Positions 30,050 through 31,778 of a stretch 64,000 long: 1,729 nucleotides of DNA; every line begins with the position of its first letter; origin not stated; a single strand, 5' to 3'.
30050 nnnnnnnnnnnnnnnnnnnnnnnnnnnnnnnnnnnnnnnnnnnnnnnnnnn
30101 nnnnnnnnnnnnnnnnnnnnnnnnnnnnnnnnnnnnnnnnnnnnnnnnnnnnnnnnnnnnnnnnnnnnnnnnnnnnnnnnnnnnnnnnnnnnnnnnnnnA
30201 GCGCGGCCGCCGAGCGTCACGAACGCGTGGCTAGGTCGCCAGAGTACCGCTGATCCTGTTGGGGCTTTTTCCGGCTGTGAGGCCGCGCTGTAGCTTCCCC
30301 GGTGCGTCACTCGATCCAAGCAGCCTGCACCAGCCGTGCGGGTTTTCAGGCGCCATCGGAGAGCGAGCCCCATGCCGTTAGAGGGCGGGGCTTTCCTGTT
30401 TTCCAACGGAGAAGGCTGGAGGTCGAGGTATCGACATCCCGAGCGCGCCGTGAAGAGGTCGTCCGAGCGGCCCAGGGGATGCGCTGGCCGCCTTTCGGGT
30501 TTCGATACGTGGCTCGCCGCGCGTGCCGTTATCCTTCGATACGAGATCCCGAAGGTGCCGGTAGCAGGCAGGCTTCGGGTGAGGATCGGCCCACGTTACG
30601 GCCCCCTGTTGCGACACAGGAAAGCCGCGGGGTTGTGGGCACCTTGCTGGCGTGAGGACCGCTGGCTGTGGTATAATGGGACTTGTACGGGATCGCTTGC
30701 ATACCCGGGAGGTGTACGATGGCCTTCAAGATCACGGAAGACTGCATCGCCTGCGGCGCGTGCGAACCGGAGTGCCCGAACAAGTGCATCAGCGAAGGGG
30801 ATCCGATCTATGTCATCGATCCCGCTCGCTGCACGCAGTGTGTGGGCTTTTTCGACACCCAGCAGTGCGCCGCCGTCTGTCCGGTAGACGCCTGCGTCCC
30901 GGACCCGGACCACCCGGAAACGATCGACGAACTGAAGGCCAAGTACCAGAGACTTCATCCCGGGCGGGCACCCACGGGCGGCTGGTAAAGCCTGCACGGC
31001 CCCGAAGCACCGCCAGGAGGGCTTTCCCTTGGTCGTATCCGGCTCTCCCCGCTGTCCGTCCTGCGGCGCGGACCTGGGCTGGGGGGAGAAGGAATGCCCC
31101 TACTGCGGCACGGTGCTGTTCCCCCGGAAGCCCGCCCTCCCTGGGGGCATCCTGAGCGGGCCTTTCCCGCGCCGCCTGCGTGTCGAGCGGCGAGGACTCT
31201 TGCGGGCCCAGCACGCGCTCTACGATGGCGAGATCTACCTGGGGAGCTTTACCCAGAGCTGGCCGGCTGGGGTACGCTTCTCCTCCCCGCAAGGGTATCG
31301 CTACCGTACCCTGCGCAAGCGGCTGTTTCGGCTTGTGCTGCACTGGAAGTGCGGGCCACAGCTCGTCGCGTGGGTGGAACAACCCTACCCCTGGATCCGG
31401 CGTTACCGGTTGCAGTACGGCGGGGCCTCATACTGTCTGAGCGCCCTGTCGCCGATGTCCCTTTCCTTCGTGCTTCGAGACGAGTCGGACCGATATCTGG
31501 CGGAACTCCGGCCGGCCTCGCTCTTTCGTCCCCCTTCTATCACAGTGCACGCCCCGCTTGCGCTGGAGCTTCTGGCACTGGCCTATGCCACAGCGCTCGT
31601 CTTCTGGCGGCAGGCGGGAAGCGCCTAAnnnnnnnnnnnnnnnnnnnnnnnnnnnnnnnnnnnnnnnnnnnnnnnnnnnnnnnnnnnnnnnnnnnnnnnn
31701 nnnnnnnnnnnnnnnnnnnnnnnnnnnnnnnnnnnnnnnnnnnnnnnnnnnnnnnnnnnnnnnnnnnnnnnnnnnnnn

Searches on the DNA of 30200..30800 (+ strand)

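Call 8: search_rna_families(source=window, start=30200, end=30800, threshold=evalue, max_evalue=10, show_alignments=2)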
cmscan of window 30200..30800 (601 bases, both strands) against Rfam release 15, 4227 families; matches with E-value up to 10: 3.
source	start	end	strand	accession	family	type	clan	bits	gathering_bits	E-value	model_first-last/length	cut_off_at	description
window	30736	30789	-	RF02228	sX9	Gene; sRNA;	-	19.2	44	0.42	1-76/76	no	Xanthomonas sRNA sX9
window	30351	30412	-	RF00030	RNase_MRP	Gene; ribozyme;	CL00002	17.1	50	0.0073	1-266/266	no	RNase MRP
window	30437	30498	+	RF01804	Lambda_thermo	Cis-reg; thermoregulator;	-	13.5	50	5.3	1-59/59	no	Lambda phage CIII thermoregulator element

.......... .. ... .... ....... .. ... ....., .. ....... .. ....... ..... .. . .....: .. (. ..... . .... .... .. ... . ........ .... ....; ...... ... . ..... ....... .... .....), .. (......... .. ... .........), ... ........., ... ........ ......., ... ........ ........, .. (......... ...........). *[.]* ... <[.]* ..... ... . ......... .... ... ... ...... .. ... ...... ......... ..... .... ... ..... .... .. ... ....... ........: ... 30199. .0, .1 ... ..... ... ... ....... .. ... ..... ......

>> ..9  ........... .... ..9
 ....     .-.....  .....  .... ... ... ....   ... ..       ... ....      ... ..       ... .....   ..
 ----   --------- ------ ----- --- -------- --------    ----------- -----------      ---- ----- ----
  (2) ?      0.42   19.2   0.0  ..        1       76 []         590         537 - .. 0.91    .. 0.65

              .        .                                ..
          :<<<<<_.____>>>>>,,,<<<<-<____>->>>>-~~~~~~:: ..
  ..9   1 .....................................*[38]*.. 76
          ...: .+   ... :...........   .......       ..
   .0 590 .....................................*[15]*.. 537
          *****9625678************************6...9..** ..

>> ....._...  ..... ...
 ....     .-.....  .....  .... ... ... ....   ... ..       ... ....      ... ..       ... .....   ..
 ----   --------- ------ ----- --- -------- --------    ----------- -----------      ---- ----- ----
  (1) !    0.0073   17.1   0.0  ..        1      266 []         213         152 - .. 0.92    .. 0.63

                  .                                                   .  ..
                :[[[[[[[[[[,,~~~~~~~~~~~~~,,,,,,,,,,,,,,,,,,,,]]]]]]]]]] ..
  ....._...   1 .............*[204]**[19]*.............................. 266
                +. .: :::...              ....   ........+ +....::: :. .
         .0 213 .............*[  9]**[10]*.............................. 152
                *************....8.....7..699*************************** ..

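Call 60: search_dna_similar(query=window:30385-30640:+, collection=phages, mode=distant, max_evalue=0.01, max_rows=10)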
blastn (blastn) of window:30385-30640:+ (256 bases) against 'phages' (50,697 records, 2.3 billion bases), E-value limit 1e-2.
No match.

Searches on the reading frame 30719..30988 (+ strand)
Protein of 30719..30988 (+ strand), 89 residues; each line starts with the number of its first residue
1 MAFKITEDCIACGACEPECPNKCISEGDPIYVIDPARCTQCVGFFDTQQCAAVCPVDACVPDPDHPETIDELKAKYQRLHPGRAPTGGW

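Call 16: find_encoding_contigs(protein=window:30719-30988:+, flank=3000, max_places=10)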
Protein window:30719-30988:+ (89 aa): 7 contigs read that carry it; 6 places shown.
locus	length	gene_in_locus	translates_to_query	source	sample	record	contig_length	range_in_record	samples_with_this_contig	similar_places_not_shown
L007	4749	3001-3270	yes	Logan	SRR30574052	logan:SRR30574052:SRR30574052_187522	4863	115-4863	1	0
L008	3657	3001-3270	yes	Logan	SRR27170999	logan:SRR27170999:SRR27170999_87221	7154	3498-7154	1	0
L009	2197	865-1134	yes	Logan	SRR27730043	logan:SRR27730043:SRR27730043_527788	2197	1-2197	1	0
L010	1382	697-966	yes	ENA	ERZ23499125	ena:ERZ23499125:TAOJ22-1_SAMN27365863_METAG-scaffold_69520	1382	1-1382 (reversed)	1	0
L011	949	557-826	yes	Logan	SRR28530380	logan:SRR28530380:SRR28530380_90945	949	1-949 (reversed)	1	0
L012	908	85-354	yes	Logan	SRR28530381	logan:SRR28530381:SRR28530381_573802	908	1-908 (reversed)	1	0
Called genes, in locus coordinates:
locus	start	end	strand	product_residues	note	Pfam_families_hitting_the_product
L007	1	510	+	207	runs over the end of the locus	?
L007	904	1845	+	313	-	PF01180:DHO_dh, PF01207:Dus (weak), PF03060:NMO (weak)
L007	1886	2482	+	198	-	PF03009:GDPD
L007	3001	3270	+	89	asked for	PF00037:Fer4 (weak), PF12838:Fer4_7 (weak)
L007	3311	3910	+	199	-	-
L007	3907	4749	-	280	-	?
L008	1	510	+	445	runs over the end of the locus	PF00202:Aminotran_3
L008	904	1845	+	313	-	PF01180:DHO_dh, PF01207:Dus (weak), PF03060:NMO (weak)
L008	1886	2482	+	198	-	PF03009:GDPD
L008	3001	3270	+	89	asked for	PF00037:Fer4 (weak), PF12838:Fer4_7 (weak)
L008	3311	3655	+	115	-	?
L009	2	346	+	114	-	?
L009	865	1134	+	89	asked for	PF00037:Fer4 (weak), PF12838:Fer4_7 (weak)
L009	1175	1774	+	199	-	-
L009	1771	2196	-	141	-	?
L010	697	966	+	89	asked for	PF00037:Fer4 (weak), PF12838:Fer4_7 (weak)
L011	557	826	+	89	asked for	PF00037:Fer4 (weak), PF12838:Fer4_7 (weak)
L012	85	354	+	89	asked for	PF00037:Fer4 (weak), PF12838:Fer4_7 (weak)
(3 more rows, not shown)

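Call 81: search_protein_families(library=pfam, proteins=[window:30719-30988:+], max_evalue=0.001)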
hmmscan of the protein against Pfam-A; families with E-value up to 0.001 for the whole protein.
window:30719-30988:+ (89 aa): 3 families
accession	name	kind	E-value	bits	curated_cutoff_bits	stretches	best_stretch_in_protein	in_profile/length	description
PF00037.32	Fer4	-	1.2e-07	31.6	21.1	1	5-25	4-24/24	4Fe-4S binding domain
PF12838.12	Fer4_7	-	2.7e-06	28.2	27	1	9-58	2-52/52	4Fe-4S dicluster domain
PF13187.11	Fer4_9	-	0.0006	20.2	27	0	8-58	1-51/52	4Fe-4S dicluster domain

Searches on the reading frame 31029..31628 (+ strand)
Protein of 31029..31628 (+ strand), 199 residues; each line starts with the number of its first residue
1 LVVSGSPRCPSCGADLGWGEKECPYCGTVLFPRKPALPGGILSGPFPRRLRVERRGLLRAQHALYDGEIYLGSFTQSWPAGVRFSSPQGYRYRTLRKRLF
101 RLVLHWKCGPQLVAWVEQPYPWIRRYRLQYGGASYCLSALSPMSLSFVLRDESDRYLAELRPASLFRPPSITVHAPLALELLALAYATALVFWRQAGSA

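Call 26: find_homologous_proteins(query=window:31029-31628:+, max_evalue=0.00001)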
Query window:31029-31628:+ (199 aa): 18 proteins with E <= 0.00001 among 660 candidates.
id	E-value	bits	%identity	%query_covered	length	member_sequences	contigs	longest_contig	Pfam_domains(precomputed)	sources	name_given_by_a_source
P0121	1.2e-131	455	100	100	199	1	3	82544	-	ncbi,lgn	-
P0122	1.3e-98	347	77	100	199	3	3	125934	PF13248.12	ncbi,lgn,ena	-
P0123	4.1e-86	306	67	100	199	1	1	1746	PF13248.12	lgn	-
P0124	2.5e-85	304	69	100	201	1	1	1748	-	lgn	-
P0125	4.9e-85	303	68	100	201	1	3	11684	PF13248.12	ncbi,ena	ncbi:MAG: hypothetical protein ACP5OO_12260 [Chloroflexia bacterium]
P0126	9.5e-85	302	68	100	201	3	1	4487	PF13248.12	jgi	-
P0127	1.1e-83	298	67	100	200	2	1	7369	PF13248.12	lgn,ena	-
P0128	1.6e-83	298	65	100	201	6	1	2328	PF13240.12,PF13248.12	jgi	-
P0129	4.6e-82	293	65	100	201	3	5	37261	PF13240.12,PF13248.12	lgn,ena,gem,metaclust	metaclust:\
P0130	4.4e-81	290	65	100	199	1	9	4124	-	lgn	-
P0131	9.9e-81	289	66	100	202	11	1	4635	-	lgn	-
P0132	1.9e-80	288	65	100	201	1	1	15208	-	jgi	jgi:hypothetical protein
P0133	3.0e-79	284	63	100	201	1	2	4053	PF13240.12,PF13248.12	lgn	-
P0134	1.8e-78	281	62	99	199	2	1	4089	PF13240.12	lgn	-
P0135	8.6e-77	276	63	100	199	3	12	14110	-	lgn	-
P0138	6.1e-59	217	82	63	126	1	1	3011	-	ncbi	ncbi:MAG: hypothetical protein ACP5SI_12020, partial [Chloroflexia bacterium]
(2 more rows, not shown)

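Call 27: find_encoding_contigs(protein=P0122, flank=10000, max_places=3)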
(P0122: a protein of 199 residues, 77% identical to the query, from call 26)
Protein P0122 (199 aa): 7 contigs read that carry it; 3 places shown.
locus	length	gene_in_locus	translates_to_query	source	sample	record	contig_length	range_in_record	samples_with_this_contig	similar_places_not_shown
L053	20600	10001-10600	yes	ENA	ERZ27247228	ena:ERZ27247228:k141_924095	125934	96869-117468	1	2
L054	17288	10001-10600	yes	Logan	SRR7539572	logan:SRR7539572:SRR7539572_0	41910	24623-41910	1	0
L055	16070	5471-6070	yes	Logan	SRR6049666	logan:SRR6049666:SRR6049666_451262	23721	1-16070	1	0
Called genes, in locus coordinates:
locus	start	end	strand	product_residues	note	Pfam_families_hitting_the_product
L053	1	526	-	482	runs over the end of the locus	PF06253:MTTB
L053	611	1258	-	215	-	PF02607:B12-binding_2, PF02310:B12-binding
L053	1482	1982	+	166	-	PF13404:HTH_AsnC-type, PF13412:HTH_24, PF01037:AsnC_trans_reg, PF22482:AsnC_trans_reg_3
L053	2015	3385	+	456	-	PF00202:Aminotran_3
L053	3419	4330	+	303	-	PF01144:CoA_trans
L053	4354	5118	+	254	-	PF01144:CoA_trans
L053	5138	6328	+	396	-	PF00108:Thiolase_N, PF00109:ketoacyl-synt (weak), PF02803:Thiolase_C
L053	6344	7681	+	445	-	PF00202:Aminotran_3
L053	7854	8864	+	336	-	PF01180:DHO_dh, PF01207:Dus (faint), PF03060:NMO (weak)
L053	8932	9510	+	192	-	PF03009:GDPD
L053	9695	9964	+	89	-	PF00037:Fer4 (weak), PF12797:Fer4_2 (faint), PF12838:Fer4_7 (weak)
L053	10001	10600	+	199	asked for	PF13248:Zn_ribbon_3 (faint)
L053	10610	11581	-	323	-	PF00226:DnaJ, PF01556:DnaJ_C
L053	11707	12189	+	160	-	PF11969:DcpS_C (weak), PF01230:HIT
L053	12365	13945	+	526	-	PF08529:NusA_N, PF00575:S1 (weak), PF13509:S1_2 (faint), PF13184:KH_NusA_1st, PF26594:KH_NusA_2nd, PF22483:Mu-transpos_C_2 (weak)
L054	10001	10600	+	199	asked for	PF13248:Zn_ribbon_3 (faint)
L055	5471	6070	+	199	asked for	PF13248:Zn_ribbon_3 (faint)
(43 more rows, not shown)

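Call 28: find_encoding_contigs(protein=P0125, flank=10000, max_places=3)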
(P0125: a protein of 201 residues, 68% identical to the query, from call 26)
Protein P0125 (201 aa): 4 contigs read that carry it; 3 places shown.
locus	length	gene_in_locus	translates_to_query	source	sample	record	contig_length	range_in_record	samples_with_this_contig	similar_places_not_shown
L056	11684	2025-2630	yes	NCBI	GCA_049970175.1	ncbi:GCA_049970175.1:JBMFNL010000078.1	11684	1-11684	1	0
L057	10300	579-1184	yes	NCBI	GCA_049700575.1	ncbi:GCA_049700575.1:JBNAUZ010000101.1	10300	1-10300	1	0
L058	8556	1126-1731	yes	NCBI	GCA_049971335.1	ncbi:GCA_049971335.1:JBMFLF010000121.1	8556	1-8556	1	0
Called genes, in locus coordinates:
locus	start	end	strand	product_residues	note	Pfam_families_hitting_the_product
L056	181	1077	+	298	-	-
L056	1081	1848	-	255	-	PF13489:Methyltransf_23, PF01209:Ubie_methyltran, PF13847:Methyltransf_31, PF08241:Methyltransf_11, PF08242:Methyltransf_12, PF13649:Methyltransf_25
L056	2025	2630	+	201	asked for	PF13248:Zn_ribbon_3 (faint)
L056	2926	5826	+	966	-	PF00690:Cation_ATPase_N, PF00122:E1-E2_ATPase, PF00702:Hydrolase, PF13246:Cation_ATPase, PF08282:Hydrolase_3 (faint), PF00689:Cation_ATPase_C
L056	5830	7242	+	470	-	PF09594:GT87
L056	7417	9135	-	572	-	PF00795:CN_hydrolase, PF02540:NAD_synthase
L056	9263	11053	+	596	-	PF01551:Peptidase_M23, PF25275:Golvesin_C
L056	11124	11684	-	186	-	?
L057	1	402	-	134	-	PF01209:Ubie_methyltran (weak), PF09445:Methyltransf_15 (weak), PF13847:Methyltransf_31, PF08241:Methyltransf_11, PF08242:Methyltransf_12, PF13649:Methyltransf_25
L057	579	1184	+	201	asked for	PF13248:Zn_ribbon_3 (faint)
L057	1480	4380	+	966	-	PF00690:Cation_ATPase_N, PF00122:E1-E2_ATPase, PF00702:Hydrolase, PF13246:Cation_ATPase, PF08282:Hydrolase_3 (faint), PF00689:Cation_ATPase_C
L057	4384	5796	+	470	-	PF09594:GT87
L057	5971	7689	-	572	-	PF00795:CN_hydrolase, PF02540:NAD_synthase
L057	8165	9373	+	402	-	PF00575:S1 (weak), PF13509:S1_2 (faint), PF21710:Spt6_S1 (faint), PF00575:S1, PF23459:S1_RRP5, PF00575:S1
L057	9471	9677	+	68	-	PF01632:Ribosomal_L35p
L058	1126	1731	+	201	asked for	PF13248:Zn_ribbon_3 (faint)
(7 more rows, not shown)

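Call 29: find_encoding_contigs(protein=P0129, flank=10000, max_places=3)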
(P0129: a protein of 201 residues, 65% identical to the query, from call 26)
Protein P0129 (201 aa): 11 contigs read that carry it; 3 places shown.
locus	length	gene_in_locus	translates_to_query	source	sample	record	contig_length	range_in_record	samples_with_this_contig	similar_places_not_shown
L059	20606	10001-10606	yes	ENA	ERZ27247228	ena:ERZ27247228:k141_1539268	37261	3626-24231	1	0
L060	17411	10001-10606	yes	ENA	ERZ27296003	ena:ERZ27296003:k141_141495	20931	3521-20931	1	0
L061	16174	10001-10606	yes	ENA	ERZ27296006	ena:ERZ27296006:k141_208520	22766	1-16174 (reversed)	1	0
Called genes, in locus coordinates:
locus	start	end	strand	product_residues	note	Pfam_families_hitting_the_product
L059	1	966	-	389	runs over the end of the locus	PF00266:Aminotran_5, PF01212:Beta_elim_lyase (weak)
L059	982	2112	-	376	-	PF02163:Peptidase_M50, PF00571:CBS (weak)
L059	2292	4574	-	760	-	PF01564:Spermine_synth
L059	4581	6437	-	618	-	PF00496:SBP_bac_5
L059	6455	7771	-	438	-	PF01970:TctA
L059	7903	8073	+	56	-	-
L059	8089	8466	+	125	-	PF09723:Zn_ribbon_8, PF06676:DUF1178 (faint)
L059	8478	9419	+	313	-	PF02881:SRP54_N, PF13401:AAA_22 (faint), PF13191:AAA_16 (weak), PF00448:SRP54, PF13604:AAA_30 (weak)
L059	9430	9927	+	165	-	-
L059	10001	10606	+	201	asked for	PF13248:Zn_ribbon_3 (faint), PF13240:Zn_Ribbon_1 (weak)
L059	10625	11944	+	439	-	PF05496:RuvB_N, PF07728:AAA_5 (faint), PF13173:AAA_14 (weak), PF00004:AAA, PF13238:AAA_18 (weak), PF16193:AAA_assoc_2, PF12002:MgsA_C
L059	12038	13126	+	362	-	-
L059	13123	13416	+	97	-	-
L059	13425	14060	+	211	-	PF01121:CoaE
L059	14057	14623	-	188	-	PF13302:Acetyltransf_3, PF00583:Acetyltransf_1, PF13420:Acetyltransf_4, PF13508:Acetyltransf_7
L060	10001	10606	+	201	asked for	PF13248:Zn_ribbon_3 (faint), PF13240:Zn_Ribbon_1 (weak)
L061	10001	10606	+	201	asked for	PF13248:Zn_ribbon_3 (faint), PF13240:Zn_Ribbon_1 (weak)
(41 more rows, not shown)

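Call 52: find_encoding_contigs(protein=P0121, flank=10000, max_places=3)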
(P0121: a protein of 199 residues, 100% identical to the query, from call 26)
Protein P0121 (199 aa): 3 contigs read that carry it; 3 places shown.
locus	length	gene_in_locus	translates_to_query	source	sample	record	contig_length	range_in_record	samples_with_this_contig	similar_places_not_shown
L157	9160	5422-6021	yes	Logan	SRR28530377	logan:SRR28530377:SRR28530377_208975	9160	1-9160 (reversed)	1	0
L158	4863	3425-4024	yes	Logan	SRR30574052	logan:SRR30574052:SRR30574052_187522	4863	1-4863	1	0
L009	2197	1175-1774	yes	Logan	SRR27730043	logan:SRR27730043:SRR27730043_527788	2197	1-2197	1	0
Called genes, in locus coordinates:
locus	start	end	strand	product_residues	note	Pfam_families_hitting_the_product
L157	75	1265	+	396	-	PF00108:Thiolase_N, PF00109:ketoacyl-synt, PF02803:Thiolase_C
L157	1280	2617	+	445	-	PF00202:Aminotran_3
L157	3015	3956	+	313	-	PF01180:DHO_dh, PF01207:Dus (weak), PF03060:NMO (weak)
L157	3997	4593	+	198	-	PF03009:GDPD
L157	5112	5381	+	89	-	PF00037:Fer4 (weak), PF12838:Fer4_7 (weak)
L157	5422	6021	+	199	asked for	-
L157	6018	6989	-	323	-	PF00226:DnaJ, PF01556:DnaJ_C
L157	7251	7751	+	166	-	PF11969:DcpS_C (weak), PF01230:HIT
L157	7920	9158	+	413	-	?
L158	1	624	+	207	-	?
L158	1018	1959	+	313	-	PF01180:DHO_dh, PF01207:Dus (weak), PF03060:NMO (weak)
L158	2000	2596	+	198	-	PF03009:GDPD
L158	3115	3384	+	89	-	PF00037:Fer4 (weak), PF12838:Fer4_7 (weak)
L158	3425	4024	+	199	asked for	-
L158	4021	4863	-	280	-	?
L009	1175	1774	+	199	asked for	-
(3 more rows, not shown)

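Call 64: find_encoding_contigs(protein=P0138, flank=3000, max_places=4)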
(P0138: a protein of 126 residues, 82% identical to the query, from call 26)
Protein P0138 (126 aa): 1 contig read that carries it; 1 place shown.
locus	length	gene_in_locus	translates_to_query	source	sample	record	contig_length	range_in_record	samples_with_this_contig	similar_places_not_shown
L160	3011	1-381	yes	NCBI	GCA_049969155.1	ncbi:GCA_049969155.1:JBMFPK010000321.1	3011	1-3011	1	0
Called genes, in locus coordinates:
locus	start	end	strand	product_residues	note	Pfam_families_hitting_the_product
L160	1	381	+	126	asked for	?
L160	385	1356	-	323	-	PF00226:DnaJ, PF01556:DnaJ_C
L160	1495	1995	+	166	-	PF11969:DcpS_C (weak), PF01230:HIT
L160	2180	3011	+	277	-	PF08529:NusA_N, PF00575:S1, PF13184:KH_NusA_1st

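Call 81: search_protein_families(library=pfam, proteins=[window:31029-31628:+], max_evalue=0.001)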
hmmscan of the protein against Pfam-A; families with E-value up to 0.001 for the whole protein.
window:31029-31628:+ (199 aa): 1 family
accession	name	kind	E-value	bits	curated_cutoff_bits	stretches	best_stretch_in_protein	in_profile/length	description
PF13240.11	Zn_Ribbon_1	-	5.8e-05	23.2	25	1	9-29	2-22/23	zinc-ribbon domain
